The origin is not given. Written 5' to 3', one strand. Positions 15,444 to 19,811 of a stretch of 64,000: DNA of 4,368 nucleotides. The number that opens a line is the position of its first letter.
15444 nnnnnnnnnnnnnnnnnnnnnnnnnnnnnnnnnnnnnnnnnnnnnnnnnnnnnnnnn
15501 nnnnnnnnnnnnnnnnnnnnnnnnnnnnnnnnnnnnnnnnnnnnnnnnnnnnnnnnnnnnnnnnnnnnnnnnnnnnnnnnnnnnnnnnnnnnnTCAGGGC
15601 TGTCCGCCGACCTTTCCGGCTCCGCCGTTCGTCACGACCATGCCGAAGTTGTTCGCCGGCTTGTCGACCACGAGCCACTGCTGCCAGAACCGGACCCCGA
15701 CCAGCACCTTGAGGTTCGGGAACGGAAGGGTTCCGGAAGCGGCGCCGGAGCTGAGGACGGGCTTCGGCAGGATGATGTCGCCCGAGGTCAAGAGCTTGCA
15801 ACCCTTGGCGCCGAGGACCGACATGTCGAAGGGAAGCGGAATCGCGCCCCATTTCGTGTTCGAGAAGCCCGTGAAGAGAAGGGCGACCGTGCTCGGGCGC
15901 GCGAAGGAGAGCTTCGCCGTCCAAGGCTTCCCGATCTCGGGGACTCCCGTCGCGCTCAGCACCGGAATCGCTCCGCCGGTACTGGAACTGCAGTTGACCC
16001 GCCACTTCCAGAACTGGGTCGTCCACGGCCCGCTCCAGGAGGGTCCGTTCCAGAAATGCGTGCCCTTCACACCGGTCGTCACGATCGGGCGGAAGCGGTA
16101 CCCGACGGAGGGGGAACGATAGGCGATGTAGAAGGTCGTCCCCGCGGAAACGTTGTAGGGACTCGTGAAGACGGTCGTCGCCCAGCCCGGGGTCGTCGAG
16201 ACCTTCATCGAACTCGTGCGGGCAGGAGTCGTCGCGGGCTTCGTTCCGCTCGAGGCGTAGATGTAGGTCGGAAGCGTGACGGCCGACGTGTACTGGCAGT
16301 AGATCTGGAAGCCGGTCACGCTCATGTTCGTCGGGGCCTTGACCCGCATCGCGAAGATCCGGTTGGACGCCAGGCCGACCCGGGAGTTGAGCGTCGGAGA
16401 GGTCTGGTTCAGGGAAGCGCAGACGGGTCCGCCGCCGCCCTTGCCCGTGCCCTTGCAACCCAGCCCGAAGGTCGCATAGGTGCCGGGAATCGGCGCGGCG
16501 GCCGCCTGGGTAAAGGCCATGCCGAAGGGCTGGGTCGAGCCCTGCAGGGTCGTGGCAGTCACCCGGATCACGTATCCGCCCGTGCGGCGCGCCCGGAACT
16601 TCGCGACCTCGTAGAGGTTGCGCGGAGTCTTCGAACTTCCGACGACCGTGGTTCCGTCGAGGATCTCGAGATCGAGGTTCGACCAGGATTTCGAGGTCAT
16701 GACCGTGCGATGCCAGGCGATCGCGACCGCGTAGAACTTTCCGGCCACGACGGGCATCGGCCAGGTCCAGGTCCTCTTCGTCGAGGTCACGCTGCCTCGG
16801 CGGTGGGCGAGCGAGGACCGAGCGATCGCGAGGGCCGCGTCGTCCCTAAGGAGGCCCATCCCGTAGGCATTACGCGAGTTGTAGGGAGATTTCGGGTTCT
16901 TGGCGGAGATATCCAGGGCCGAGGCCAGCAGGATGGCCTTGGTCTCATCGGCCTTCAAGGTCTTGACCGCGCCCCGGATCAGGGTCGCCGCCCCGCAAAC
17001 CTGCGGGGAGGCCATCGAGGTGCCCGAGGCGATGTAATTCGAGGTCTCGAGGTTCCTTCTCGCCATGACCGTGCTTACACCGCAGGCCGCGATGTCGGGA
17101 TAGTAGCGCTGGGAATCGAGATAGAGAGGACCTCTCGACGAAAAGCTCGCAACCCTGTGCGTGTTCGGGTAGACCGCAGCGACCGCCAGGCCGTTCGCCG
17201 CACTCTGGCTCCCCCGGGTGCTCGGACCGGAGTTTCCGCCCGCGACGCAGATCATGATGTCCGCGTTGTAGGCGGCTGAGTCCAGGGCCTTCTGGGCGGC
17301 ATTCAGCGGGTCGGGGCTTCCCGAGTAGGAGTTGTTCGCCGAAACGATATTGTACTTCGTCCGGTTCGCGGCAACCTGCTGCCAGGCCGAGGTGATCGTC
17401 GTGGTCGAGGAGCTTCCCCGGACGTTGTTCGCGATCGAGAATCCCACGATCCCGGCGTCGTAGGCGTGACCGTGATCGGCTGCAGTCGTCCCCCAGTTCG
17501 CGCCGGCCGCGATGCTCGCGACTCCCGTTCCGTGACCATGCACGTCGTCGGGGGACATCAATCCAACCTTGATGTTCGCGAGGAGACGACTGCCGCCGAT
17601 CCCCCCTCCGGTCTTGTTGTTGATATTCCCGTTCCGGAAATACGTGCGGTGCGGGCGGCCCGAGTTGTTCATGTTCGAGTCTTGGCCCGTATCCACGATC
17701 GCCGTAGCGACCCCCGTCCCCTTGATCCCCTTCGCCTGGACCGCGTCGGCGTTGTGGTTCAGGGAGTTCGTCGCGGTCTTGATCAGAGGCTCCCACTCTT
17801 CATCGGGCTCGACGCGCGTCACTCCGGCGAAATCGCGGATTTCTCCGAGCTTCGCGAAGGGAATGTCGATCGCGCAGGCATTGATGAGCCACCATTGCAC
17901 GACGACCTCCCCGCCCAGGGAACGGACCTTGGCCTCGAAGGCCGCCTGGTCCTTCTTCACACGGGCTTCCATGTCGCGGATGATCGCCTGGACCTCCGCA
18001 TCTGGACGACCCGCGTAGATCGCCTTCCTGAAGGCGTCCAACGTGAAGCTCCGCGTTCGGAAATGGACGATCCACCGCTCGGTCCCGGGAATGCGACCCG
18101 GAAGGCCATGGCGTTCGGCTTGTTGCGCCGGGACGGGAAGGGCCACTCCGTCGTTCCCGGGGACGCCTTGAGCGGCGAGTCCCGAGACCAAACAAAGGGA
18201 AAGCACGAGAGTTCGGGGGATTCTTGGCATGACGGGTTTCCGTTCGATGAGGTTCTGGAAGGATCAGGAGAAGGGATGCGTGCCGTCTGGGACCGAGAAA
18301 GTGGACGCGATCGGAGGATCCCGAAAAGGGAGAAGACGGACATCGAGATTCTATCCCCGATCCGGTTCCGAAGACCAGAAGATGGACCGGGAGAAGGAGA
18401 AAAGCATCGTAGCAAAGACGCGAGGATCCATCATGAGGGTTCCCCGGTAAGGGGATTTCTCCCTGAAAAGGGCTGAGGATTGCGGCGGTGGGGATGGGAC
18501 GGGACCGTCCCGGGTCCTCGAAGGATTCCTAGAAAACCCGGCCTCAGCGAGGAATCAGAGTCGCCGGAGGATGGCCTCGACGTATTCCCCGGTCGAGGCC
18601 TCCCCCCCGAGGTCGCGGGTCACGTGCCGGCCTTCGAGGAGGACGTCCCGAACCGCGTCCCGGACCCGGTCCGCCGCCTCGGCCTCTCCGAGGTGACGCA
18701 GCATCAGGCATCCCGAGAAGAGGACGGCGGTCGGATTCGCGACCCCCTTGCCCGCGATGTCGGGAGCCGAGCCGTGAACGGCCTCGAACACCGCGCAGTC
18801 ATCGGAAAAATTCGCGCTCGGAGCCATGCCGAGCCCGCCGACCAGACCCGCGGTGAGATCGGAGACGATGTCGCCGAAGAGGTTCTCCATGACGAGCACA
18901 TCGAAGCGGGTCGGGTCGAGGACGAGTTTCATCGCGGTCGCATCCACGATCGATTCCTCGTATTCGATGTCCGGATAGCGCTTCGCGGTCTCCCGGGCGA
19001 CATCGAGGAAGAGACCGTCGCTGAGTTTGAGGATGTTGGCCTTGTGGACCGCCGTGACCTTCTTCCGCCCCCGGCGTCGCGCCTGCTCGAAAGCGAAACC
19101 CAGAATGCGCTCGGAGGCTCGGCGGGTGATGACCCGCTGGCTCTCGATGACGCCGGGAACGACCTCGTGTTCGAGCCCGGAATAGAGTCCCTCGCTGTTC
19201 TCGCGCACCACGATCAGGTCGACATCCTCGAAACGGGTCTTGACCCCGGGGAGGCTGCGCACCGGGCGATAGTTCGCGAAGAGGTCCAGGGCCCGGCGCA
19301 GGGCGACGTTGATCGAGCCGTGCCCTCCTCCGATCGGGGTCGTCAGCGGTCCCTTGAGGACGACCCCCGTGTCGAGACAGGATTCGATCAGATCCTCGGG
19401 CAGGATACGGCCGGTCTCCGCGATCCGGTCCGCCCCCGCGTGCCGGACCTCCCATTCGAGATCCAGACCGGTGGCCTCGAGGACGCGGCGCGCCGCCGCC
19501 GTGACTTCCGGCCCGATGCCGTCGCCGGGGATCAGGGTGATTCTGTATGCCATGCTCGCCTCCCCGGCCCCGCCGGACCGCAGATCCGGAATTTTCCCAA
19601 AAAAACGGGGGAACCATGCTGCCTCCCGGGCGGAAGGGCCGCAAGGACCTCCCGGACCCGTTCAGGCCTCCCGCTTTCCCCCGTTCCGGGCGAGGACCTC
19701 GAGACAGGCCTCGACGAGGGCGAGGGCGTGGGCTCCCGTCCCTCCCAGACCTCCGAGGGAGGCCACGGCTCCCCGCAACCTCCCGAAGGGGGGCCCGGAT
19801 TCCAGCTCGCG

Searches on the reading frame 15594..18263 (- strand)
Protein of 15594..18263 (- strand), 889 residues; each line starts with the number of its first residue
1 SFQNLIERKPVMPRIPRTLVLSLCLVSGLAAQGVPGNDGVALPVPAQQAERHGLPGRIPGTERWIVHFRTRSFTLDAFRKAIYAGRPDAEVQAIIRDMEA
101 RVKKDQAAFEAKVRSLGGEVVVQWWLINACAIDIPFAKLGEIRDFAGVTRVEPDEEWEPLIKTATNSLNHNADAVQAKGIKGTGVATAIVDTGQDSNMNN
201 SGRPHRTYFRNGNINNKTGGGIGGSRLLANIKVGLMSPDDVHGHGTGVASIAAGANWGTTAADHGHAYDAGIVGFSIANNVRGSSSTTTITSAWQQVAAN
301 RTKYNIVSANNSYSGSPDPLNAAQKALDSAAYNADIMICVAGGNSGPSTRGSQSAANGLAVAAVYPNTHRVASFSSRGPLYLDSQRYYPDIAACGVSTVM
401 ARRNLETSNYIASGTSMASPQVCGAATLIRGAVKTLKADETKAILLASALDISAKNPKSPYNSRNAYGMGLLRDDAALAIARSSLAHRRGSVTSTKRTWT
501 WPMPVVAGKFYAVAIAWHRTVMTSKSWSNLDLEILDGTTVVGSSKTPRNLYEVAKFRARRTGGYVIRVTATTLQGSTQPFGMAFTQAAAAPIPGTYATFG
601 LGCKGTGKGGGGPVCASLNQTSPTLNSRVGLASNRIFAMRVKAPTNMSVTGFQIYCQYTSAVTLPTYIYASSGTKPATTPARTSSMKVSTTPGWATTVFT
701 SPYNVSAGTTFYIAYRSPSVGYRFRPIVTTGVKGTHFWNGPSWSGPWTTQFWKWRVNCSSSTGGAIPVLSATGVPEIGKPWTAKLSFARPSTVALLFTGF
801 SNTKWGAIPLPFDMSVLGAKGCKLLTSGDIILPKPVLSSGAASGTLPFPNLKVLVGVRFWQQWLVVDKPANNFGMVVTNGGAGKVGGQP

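Call 54: search_protein_families(library=pfam, proteins=[window:15594-18263:-], max_evalue=0.001)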
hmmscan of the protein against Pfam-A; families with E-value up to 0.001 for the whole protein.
window:15594-18263:- (889 aa): 2 families
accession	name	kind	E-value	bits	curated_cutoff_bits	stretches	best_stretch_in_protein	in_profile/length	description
PF00082.27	Peptidase_S8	-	9e-22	78.1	21.8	1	237-470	49-288/288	Subtilase family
PF13313.11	DUF4082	-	1.6e-05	25.3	28.4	1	639-722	19-97/143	Domain of unknown function (DUF4082)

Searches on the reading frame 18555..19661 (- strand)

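Call 54: search_protein_families(library=pfam, proteins=[window:18555-19661:-], max_evalue=0.001)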
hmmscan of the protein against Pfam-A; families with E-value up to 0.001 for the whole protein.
window:18555-19661:- (368 aa): 1 family
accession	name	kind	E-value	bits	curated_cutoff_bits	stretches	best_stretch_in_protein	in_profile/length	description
PF00180.25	Iso_dh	-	5.4e-103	345.3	27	1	41-364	2-348/348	Isocitrate/isopropylmalate dehydrogenase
